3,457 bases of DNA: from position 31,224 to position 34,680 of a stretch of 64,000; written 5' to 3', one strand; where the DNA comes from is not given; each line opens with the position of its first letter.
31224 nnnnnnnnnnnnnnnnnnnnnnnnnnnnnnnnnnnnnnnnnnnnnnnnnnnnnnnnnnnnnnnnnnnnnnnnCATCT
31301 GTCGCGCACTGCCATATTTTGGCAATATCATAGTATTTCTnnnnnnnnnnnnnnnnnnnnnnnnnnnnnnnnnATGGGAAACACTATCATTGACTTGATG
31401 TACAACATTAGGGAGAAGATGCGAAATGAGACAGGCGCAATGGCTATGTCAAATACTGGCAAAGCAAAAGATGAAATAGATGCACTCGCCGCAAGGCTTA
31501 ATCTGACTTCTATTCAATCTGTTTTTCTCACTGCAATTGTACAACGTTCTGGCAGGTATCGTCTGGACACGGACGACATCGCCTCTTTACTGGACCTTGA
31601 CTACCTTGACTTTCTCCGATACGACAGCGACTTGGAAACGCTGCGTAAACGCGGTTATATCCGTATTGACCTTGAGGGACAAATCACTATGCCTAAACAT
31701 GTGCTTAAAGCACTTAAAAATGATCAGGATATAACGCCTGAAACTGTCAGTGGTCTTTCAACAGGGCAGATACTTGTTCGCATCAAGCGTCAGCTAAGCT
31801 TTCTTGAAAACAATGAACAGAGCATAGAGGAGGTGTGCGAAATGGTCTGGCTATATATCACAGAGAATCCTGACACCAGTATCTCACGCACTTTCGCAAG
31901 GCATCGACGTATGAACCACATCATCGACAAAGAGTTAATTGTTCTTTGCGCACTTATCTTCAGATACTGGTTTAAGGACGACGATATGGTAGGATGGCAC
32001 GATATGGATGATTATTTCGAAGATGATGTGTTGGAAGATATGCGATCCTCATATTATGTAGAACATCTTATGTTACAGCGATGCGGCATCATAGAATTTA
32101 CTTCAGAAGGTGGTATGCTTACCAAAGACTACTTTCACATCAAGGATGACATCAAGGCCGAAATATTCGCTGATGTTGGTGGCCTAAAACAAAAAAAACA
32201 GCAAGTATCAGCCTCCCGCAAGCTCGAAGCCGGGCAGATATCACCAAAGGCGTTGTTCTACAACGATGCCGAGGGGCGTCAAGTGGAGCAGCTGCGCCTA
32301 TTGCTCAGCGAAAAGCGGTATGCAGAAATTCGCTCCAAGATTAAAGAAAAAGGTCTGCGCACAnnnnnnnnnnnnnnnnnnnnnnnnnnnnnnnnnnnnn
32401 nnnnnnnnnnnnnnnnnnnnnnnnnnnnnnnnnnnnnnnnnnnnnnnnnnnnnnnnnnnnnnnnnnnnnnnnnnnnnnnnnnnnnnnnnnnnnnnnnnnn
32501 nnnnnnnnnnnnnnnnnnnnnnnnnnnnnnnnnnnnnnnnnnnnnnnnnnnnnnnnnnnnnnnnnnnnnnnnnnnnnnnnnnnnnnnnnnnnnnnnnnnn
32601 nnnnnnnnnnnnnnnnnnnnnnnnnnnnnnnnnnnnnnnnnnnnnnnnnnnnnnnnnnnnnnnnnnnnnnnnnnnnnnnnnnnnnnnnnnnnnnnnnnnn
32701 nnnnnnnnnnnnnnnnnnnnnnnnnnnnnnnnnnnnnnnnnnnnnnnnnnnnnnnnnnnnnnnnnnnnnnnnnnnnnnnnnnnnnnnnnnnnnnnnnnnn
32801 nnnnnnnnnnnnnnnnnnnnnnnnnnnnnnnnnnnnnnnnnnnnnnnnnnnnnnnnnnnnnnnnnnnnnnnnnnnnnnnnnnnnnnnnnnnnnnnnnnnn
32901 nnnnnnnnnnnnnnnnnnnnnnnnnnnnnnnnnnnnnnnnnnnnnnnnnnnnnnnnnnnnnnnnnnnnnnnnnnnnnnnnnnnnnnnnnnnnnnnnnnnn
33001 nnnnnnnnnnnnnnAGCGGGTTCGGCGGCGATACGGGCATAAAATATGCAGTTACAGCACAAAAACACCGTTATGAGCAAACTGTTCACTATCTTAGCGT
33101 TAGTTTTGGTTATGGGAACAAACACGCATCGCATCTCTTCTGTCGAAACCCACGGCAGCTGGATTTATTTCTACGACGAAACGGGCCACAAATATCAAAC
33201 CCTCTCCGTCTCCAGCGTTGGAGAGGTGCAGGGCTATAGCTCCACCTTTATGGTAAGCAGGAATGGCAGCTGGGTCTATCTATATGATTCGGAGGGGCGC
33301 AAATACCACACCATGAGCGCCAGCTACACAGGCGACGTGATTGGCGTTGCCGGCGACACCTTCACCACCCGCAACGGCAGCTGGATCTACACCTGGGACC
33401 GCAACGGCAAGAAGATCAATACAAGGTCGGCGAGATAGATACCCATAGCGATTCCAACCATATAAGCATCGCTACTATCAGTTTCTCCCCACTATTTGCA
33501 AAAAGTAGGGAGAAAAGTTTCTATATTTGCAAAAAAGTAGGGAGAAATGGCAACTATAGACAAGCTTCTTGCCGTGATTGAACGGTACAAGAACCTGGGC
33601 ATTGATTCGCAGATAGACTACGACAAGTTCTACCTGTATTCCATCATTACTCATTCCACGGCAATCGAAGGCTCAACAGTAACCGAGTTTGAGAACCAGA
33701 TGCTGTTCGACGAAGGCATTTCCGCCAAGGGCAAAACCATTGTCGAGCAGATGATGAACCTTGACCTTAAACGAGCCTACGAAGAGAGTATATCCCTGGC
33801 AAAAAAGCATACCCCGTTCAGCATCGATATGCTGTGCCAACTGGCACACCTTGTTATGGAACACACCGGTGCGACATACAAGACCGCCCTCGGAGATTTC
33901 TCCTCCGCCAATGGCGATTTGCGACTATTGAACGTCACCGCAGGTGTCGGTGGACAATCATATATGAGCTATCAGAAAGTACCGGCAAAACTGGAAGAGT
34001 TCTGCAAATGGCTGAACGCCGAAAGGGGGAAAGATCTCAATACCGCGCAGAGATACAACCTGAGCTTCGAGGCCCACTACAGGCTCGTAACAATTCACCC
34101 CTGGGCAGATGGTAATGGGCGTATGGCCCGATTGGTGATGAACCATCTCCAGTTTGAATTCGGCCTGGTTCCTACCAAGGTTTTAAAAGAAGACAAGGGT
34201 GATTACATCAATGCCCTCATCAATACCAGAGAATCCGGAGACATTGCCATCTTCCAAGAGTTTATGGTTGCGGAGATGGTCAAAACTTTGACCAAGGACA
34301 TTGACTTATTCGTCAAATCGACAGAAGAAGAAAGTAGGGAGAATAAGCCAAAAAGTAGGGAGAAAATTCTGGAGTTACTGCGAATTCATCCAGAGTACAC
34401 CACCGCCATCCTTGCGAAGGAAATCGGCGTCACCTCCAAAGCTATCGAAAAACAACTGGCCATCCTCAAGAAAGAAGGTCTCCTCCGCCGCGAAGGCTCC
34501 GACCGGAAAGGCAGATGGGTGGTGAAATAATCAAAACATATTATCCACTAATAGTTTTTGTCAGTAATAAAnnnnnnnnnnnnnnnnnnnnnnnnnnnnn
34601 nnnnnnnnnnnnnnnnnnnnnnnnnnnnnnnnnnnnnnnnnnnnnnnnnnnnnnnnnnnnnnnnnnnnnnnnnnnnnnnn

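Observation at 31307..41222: Shared 7-N7-7 palindrome upstream of four island transcription units: a candidate WYL regulon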

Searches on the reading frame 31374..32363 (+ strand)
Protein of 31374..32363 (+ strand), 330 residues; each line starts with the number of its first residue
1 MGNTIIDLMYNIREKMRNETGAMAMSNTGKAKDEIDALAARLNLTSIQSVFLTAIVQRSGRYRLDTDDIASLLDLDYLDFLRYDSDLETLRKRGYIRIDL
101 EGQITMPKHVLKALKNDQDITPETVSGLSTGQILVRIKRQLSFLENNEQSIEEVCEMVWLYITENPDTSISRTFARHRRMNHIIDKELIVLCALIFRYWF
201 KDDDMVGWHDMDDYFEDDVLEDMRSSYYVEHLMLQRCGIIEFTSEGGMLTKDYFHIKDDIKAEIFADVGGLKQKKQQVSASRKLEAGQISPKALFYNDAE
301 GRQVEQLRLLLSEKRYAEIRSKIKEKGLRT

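Call 70: search_solved_structures(query=A3, max_evalue=1)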
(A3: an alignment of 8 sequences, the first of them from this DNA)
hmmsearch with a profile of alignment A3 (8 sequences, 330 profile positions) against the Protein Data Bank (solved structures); distinct sequences matched with E-value up to 1: 1.
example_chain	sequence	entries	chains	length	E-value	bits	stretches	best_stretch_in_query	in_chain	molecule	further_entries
8aa8_A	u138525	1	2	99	0.37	12.9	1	129-193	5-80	30S ribosomal protein S24e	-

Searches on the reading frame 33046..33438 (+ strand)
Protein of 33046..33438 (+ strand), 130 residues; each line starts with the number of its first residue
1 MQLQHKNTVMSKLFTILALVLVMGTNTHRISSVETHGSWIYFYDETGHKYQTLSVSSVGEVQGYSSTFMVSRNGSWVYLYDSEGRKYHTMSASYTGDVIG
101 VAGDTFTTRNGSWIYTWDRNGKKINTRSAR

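Call 9: search_protein_families(library=pfam, proteins=[window:33046-33438:+], max_evalue=0.01)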
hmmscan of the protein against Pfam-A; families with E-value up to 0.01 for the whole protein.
window:33046-33438:+ (130 aa): 1 family
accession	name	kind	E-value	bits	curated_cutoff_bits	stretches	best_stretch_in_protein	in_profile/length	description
PF18975.6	DUF5711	-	0.0054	16.4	26.3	0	33-93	71-135/344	Family of unknown function (DUF5711)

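Call 10: search_protein_families(library=padloc, proteins=[window:33046-33438:+], max_evalue=0.01)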
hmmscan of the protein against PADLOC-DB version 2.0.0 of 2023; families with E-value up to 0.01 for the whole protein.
window:33046-33438:+ (130 aa): 0 families

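Call 11: search_protein_families(library=ncbifam, proteins=[window:33046-33438:+], max_evalue=0.01)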
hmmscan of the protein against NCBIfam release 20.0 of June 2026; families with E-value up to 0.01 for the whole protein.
window:33046-33438:+ (130 aa): 1 family
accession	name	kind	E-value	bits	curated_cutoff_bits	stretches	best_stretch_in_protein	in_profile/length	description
TIGR01965.1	VCBS_repeat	domain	0.00011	22.3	15.5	0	58-92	19-53/99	VCBS domain-containing protein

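Call 63: search_protein_families(library=phrogs, proteins=[window:33046-33438:+], max_evalue=0.001)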
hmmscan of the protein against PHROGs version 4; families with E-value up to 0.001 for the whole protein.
window:33046-33438:+ (130 aa): 0 families

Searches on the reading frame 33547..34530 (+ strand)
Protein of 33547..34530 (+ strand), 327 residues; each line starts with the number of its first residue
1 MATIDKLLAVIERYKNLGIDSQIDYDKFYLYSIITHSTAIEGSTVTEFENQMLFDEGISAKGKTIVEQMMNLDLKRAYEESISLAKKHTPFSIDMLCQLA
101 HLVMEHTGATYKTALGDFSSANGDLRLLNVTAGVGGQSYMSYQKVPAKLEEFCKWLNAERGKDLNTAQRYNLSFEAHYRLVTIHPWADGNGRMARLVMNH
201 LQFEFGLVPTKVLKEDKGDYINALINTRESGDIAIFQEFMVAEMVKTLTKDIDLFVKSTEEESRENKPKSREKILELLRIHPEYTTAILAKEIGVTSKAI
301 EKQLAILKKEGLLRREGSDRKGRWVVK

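Call 9: search_protein_families(library=pfam, proteins=[window:33547-34530:+], max_evalue=0.01)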
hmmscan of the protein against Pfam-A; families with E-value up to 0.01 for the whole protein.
window:33547-34530:+ (327 aa): 5 families
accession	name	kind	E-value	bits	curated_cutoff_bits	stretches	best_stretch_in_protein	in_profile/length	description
PF02661.23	Fic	-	7.3e-16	59.2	24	1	90-201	1-92/93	Fic/DOC family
PF08279.18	HTH_11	-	0.00013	22.2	25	1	271-311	2-43/55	HTH domain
PF01022.26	HTH_5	-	0.00017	21.9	22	1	270-313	3-45/47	Bacterial regulatory protein, arsR family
PF13412.12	HTH_24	-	0.0019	18.2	21.9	1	270-314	4-48/48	Winged helix-turn-helix DNA-binding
PF01047.28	MarR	-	0.0082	16.4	24.6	0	273-319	7-53/59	MarR family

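Call 10: search_protein_families(library=padloc, proteins=[window:33547-34530:+], max_evalue=0.01)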
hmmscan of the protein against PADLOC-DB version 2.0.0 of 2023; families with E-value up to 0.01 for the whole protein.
window:33547-34530:+ (327 aa): 14 families
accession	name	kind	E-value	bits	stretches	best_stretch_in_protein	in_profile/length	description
PDLC03963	SoFic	-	1.1e-27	95.4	1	34-321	61-345/361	-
PDLC04840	PDC-S04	-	7.8e-17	59.7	1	24-231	6-203/227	-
PDLC04836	PDC-S04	-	1.8e-16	58.1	1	35-231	31-216/244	-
PDLC04837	PDC-S04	-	4e-14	50.5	1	30-240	26-220/234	-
PDLC04839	PDC-S04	-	6.1e-14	50.2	1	71-233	39-191/205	-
PDLC04838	PDC-S04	-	4.7e-08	31.1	1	123-234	84-192/209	-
PDLC01438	Csa3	-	3.1e-06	25.5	1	215-325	101-197/305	"CAS-I,CAS-II,CAS-III,CAS-IV,CAS-V,CAS-VI; associated_signaling"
PDLC01850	CARF3--CARF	-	3.6e-06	25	1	268-321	144-197/209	-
PDLC04966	PDC-S24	-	9.2e-06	22.8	1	178-212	312-346/497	-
PDLC01434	CasR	-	2.2e-05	22.4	1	271-320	130-178/191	"CAS-I,CAS-II,CAS-III,CAS-IV,CAS-V,CAS-VI; associated_signaling"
PDLC01268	CasR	-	0.00013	20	1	243-321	107-173/179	"CAS-I,CAS-II,CAS-III,CAS-IV,CAS-V,CAS-VI; associated_signaling"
PDLC01720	Csa3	-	0.00044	18.8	1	240-325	3-84/118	Csa3_1_CAS-I-II-III-IV-V-VI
PDLC04368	PDC-M05A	-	0.0055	14.6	0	269-321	13-67/201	-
PDLC01044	Csa3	-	0.0065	14.4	0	268-315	135-181/194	Type I-A associated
